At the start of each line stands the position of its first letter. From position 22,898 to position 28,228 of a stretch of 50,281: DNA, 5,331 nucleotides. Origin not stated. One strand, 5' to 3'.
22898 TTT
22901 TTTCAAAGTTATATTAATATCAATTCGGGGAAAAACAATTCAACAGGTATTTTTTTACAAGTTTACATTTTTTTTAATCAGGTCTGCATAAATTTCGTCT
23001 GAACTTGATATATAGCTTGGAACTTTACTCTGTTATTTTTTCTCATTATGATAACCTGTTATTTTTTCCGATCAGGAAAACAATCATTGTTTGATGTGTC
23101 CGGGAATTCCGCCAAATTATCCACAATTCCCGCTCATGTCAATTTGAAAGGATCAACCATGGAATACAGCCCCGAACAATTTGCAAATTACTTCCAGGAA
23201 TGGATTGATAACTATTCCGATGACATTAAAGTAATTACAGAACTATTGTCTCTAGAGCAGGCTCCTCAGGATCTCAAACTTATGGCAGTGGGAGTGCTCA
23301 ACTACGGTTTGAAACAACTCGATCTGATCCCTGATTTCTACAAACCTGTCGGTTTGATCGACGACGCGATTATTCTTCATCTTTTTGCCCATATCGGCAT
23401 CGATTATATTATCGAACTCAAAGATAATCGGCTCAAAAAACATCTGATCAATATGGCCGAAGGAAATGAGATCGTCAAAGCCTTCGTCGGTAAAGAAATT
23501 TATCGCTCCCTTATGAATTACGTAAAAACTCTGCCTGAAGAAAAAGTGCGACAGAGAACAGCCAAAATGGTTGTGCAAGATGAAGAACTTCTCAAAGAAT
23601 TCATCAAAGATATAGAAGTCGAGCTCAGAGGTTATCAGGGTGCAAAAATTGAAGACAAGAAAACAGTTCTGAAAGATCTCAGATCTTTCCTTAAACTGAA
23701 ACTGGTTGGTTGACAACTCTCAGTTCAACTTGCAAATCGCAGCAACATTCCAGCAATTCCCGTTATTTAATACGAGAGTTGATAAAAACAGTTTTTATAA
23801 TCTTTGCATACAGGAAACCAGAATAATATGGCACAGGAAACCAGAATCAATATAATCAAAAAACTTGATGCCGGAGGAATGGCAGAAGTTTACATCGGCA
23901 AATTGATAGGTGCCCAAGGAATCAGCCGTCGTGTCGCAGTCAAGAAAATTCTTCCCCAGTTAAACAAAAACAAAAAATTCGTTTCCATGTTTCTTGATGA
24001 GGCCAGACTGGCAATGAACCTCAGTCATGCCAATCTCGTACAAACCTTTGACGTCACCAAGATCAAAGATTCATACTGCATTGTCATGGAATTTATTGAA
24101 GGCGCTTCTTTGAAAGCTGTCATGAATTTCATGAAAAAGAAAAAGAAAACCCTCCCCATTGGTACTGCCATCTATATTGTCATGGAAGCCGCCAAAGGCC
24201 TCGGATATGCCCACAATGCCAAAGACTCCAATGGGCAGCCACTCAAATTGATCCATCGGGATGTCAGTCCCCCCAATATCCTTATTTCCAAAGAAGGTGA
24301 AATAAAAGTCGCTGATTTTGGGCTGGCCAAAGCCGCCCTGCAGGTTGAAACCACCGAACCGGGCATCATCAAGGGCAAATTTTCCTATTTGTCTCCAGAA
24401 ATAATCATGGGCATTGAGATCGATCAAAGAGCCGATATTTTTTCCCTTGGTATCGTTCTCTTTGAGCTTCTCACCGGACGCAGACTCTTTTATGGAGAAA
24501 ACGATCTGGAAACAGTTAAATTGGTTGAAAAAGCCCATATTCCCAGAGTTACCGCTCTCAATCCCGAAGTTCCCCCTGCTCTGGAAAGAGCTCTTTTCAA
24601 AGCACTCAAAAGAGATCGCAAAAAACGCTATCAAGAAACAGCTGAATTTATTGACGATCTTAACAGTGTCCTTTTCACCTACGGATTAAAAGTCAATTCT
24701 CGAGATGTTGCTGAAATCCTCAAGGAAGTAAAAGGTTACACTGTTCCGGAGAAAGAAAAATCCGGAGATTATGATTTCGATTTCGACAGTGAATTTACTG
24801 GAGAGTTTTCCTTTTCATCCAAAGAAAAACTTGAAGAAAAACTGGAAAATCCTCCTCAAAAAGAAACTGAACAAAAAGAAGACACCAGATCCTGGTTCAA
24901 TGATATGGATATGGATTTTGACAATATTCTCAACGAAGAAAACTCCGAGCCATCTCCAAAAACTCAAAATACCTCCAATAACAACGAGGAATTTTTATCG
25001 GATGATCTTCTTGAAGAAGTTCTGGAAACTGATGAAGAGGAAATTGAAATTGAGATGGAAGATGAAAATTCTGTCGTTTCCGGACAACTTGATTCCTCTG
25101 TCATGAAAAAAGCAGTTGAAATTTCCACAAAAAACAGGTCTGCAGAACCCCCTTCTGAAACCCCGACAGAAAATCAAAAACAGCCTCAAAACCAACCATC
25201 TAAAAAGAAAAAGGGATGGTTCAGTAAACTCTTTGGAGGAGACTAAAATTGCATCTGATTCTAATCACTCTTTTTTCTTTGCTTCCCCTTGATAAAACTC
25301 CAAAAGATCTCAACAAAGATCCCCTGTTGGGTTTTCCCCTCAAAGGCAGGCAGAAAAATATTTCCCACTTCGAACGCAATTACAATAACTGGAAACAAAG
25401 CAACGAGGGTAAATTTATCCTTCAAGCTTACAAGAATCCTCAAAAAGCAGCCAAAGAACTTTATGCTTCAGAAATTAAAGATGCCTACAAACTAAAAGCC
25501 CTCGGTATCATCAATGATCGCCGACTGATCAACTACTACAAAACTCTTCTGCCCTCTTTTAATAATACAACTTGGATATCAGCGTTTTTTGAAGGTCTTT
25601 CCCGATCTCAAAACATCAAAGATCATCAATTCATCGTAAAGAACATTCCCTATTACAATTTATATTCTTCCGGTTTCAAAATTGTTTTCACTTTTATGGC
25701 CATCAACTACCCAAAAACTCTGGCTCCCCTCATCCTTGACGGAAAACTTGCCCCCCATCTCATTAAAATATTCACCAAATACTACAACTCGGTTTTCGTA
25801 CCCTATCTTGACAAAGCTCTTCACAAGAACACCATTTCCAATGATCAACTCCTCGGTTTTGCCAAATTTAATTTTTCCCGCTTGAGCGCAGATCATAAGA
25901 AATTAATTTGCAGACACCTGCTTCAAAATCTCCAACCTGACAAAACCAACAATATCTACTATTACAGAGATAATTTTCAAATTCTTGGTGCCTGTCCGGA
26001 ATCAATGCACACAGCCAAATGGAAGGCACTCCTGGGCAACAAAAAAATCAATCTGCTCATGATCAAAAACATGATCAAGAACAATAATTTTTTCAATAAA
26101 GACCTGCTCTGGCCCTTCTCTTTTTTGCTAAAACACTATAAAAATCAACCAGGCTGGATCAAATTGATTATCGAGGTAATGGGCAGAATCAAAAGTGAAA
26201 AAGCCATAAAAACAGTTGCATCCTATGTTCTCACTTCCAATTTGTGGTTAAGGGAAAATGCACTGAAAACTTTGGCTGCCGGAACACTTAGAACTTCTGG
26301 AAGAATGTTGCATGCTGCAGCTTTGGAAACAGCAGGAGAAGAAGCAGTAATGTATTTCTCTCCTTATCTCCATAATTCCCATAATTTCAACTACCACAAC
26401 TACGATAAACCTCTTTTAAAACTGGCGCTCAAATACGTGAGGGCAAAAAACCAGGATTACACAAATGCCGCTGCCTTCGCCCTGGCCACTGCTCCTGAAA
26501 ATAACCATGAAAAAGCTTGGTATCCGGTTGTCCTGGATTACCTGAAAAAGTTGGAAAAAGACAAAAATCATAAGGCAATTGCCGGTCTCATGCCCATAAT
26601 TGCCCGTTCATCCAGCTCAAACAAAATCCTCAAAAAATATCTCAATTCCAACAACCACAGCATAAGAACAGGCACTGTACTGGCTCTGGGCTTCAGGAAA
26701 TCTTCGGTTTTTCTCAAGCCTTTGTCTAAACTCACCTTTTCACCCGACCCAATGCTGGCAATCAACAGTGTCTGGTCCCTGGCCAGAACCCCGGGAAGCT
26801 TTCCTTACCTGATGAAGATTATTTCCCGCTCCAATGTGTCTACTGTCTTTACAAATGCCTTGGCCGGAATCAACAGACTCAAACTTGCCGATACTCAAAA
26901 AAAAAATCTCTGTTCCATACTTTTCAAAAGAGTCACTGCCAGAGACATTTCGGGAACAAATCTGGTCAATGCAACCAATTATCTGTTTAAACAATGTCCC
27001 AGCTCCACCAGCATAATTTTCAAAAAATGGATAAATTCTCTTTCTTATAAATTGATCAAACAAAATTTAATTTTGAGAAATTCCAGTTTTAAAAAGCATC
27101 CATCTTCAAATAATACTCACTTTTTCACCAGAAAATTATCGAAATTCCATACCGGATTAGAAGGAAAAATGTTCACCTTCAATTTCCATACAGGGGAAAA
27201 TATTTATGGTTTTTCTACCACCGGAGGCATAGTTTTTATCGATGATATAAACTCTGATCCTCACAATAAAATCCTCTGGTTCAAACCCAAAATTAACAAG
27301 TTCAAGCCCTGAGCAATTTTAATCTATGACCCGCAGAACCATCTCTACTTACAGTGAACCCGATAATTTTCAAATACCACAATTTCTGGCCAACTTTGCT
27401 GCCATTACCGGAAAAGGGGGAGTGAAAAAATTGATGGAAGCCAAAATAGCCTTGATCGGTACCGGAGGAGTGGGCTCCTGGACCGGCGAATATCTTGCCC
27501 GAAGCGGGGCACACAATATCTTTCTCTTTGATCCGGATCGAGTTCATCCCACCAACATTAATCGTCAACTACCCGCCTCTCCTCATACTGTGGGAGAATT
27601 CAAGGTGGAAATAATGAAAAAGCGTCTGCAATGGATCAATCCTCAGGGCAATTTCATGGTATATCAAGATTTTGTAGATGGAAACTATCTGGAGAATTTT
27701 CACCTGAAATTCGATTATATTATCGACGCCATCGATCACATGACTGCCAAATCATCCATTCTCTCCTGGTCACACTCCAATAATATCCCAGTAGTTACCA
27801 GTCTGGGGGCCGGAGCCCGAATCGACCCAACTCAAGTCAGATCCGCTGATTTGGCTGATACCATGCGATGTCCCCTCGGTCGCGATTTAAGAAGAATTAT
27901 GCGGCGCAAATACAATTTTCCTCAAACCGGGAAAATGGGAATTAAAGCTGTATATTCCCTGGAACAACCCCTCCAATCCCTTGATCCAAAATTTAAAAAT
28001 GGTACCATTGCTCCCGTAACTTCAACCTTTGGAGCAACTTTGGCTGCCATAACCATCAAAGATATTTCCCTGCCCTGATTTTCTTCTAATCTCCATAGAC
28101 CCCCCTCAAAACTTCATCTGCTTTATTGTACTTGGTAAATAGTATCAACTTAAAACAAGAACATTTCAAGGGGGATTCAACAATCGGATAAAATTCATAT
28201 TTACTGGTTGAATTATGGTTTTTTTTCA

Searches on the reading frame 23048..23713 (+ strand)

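Call 62: search_protein_families(library=pfam, proteins=[window:23048-23713:+], max_evalue=0.00001)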
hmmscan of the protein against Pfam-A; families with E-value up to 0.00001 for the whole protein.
window:23048-23713:+ (221 aa): 1 family
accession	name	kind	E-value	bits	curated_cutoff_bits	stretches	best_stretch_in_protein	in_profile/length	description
PF06803.17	DUF1232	-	2.3e-07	30.9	23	1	77-111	2-36/37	Protein of unknown function (DUF1232)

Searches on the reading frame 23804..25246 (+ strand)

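Call 62: search_protein_families(library=pfam, proteins=[window:23804-25246:+], max_evalue=0.00001)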
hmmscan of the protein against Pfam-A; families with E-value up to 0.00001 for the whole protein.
window:23804-25246:+ (480 aa): 2 families
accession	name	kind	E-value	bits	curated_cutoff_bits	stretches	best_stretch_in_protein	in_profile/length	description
PF00069.31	Pkinase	-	2.3e-39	135.8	31.7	1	17-277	3-253/263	Protein kinase domain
PF07714.23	PK_Tyr_Ser-Thr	-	6.7e-36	124.4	23.1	1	15-275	1-248/258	Protein tyrosine and serine/threonine kinase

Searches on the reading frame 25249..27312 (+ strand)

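Call 62: search_protein_families(library=pfam, proteins=[window:25249-27312:+], max_evalue=0.00001)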
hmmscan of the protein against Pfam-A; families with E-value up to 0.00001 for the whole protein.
window:25249-27312:+ (687 aa): 1 family
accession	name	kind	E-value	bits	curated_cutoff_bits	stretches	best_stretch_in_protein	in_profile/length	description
PF13646.12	HEAT_2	-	2.4e-07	31.4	27.7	0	428-511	4-87/88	HEAT repeats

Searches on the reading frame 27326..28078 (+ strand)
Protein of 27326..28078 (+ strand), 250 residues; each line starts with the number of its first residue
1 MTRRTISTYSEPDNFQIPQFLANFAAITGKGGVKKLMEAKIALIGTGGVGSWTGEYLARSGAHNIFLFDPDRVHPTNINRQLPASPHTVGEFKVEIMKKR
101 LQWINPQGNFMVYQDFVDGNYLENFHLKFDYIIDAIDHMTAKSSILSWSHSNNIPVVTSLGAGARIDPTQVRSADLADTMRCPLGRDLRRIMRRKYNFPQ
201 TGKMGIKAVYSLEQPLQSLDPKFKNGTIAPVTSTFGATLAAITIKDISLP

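Call 62: search_protein_families(library=pfam, proteins=[window:27326-28078:+], max_evalue=0.00001)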
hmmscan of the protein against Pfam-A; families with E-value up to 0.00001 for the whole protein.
window:27326-28078:+ (250 aa): 1 family
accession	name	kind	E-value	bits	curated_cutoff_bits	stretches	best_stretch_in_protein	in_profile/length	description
PF00899.27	ThiF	-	7.1e-37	127.3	28.1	1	25-246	8-201/238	ThiF family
